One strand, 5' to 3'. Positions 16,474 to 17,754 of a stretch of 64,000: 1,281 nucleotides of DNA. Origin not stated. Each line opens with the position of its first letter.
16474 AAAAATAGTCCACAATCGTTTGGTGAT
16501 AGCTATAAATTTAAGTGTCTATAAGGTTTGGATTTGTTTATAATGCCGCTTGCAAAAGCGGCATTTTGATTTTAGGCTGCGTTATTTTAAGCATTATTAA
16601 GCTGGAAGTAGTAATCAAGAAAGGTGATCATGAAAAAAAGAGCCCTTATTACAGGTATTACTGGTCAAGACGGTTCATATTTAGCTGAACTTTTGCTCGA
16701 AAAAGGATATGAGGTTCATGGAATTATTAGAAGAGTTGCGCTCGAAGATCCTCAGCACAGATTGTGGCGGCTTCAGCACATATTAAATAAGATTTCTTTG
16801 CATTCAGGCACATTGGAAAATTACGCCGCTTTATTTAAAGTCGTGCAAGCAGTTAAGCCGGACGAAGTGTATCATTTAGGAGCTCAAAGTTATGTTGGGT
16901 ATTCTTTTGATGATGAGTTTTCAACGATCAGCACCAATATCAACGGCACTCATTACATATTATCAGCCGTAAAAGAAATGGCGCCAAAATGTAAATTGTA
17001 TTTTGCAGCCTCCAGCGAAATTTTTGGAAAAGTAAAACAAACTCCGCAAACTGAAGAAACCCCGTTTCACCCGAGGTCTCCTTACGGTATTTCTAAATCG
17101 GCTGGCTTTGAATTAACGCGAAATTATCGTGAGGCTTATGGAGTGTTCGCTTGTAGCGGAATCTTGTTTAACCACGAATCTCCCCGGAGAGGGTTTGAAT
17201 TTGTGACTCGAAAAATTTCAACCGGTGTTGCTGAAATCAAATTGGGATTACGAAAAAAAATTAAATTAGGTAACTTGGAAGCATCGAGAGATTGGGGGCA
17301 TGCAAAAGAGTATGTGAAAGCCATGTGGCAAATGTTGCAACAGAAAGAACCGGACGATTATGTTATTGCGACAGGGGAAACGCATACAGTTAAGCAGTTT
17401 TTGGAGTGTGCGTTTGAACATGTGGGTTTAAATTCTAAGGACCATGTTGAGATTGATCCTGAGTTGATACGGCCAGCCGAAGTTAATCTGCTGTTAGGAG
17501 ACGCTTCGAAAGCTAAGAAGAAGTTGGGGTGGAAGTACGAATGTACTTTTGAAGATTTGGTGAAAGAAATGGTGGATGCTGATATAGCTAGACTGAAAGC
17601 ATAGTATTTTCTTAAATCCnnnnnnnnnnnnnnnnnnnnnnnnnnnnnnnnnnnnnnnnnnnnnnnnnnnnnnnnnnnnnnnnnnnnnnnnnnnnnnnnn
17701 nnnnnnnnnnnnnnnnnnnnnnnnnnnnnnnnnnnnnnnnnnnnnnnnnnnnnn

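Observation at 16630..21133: gmd, GT2, GT-C and DegT aminotransferase: an Arn-like module possibly delivering a 4-amino-6-deoxyhexose via a polyprenol carrier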

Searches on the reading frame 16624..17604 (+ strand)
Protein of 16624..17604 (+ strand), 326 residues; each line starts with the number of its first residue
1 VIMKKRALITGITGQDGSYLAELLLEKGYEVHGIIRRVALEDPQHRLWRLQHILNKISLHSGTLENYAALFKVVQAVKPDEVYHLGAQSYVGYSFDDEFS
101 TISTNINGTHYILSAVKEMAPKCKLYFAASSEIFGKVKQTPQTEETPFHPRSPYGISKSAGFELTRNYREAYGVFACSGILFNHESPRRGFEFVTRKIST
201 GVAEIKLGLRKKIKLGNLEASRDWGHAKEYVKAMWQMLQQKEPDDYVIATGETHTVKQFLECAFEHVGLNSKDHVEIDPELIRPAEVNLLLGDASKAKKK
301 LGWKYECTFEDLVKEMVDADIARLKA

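Call 4: search_protein_families(library=pfam, proteins=[window:16624-17604:+])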
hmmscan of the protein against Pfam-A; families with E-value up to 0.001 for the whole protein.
window:16624-17604:+ (326 aa): 5 families
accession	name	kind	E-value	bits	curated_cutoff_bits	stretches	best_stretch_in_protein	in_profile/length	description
PF16363.11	GDP_Man_Dehyd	-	1.2e-125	419.8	27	1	8-316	1-332/332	GDP-mannose 4,6 dehydratase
PF01370.27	Epimerase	-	2.7e-64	217.3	20.9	1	7-249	1-240/240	NAD dependent epimerase/dehydratase family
PF04321.23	RmlD_sub_bind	-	1.3e-08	34.8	27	1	6-181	2-152/287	RmlD substrate binding domain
PF02719.21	Polysacc_synt_2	-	7.1e-05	22.6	20.2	1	8-119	2-118/293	Polysaccharide biosynthesis protein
PF07993.18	NAD_binding_4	-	0.00039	20.1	20.1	0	9-152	1-157/258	Male sterility protein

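Call 5: search_protein_families(library=ncbifam, proteins=[window:16624-17604:+], max_evalue=0.00001)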
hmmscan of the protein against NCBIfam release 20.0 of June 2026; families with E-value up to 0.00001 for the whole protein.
window:16624-17604:+ (326 aa): 16 families
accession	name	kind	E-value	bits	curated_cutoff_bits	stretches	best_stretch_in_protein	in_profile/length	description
TIGR01472.1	gmd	equivalog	1.2e-122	409.3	415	1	5-322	1-340/342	GDP-mannose 4,6-dehydratase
TIGR04180.1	EDH_00030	hypoth_equivalog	2.9e-33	115.2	475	1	8-306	2-295/297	NAD-dependent 4,6-dehydratase LegB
TIGR01181.1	dTDP_gluc_dehyt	equivalog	7.8e-32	110.6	365.1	1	7-318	2-309/321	dTDP-glucose 4,6-dehydratase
TIGR02622.1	CDP_4_6_dhtase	equivalog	3.3e-25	89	278.45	1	4-172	4-172/352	CDP-glucose 4,6-dehydratase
TIGR01179.1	galE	equivalog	7.8e-24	84.1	262.3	1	7-171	2-162/332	UDP-glucose 4-epimerase GalE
NF007582.0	PRK10217.1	equivalog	1.9e-15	56.8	698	1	6-318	3-329/355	dTDP-glucose 4,6-dehydratase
NF007490.0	PRK10084.1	subfamily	1.6e-13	50.4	649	1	65-318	60-332/361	dTDP-glucose 4,6-dehydratase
NF007956.0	PRK10675.1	subfamily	2.3e-12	46.7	394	1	6-159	2-154/338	UDP-glucose 4-epimerase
NF043036.1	ErythonDh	equivalog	4.1e-11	42.6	325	1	7-168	3-163/321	D-erythronate dehydrogenase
NF041015.1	UDPsulfquin_syn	equivalog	3.6e-10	39.3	575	1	7-125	3-139/384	UDP-sulfoquinovose synthase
NF011728.1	PRK15181.1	equivalog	1e-08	34.6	760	1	3-169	14-180/348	Vi polysaccharide biosynthesis UDP-N-acetylglucosaminuronic acid C-4 epimerase TviC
TIGR03466.1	HpnA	hypoth_equivalog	6.8e-08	31.8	367.65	1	6-166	2-150/327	hopanoid-associated sugar epimerase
NF047922.1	GDPFucSynFcl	equivalog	4.2e-07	29.7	500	1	65-316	40-297/308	GDP-L-fucose synthase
TIGR02197.1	heptose_epim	equivalog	1.6e-06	27.5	274.6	0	8-268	2-261/316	ADP-glyceromanno-heptose 6-epimerase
TIGR01214.1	rmlD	equivalog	4.5e-06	26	224.05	1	7-187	2-156/285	dTDP-4-dehydrorhamnose reductase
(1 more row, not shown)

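Call 23: search_solved_structures(query=window:16624-17601:+, max_evalue=1e-20)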
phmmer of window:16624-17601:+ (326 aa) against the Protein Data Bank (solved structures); distinct sequences matched with E-value up to 1e-20: 14.
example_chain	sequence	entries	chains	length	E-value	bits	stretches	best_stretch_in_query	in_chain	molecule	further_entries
2z1m_A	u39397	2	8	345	1.9e-105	355.9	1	4-325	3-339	GDP-D-mannose dehydratase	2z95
1n7g_A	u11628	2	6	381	3.7e-105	354.9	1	4-323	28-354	GDP-D-mannose-4,6-dehydratase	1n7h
1rpn_A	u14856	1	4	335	2.4e-101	342.3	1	3-324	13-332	GDP-mannose 4,6-dehydratase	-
6gpj_A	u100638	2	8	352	8.1e-101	340.6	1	3-324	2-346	GDP-mannose 4,6 dehydratase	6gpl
1t2a_A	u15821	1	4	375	1.1e-100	340.2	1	3-324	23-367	GDP-mannose 4,6 dehydratase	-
5in4_A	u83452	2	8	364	2.1e-100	339.3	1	6-324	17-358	GDP-mannose 4,6 dehydratase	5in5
6gpk_A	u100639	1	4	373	2.2e-100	339.2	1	3-324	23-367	GDP-mannose 4,6 dehydratase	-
6q94_B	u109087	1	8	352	2.8e-100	338.8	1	3-324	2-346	GDP-mannose 4,6 dehydratase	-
7kf3_A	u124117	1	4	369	1.5e-97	329.9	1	3-323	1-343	GDP-mannose 4,6-dehydratase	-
1db3_A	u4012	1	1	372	1e-96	327.1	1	5-270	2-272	GDP-MANNOSE 4,6-DEHYDRATASE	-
5uzh_A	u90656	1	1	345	1e-92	314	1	5-324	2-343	NafoA.00085.b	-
2pk3_A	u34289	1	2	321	3.7e-42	147.9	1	5-315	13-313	GDP-6-deoxy-D-lyxo-4-hexulose reductase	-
7us5_A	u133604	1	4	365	7.8e-39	137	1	2-317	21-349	GDP-D-GLYCERO-D-MANNO-HEPTOSE 4,6-DEHYDRATASE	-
6x3b_A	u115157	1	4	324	2.1e-22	83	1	78-316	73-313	GDP-6-deoxy-D-mannose reductase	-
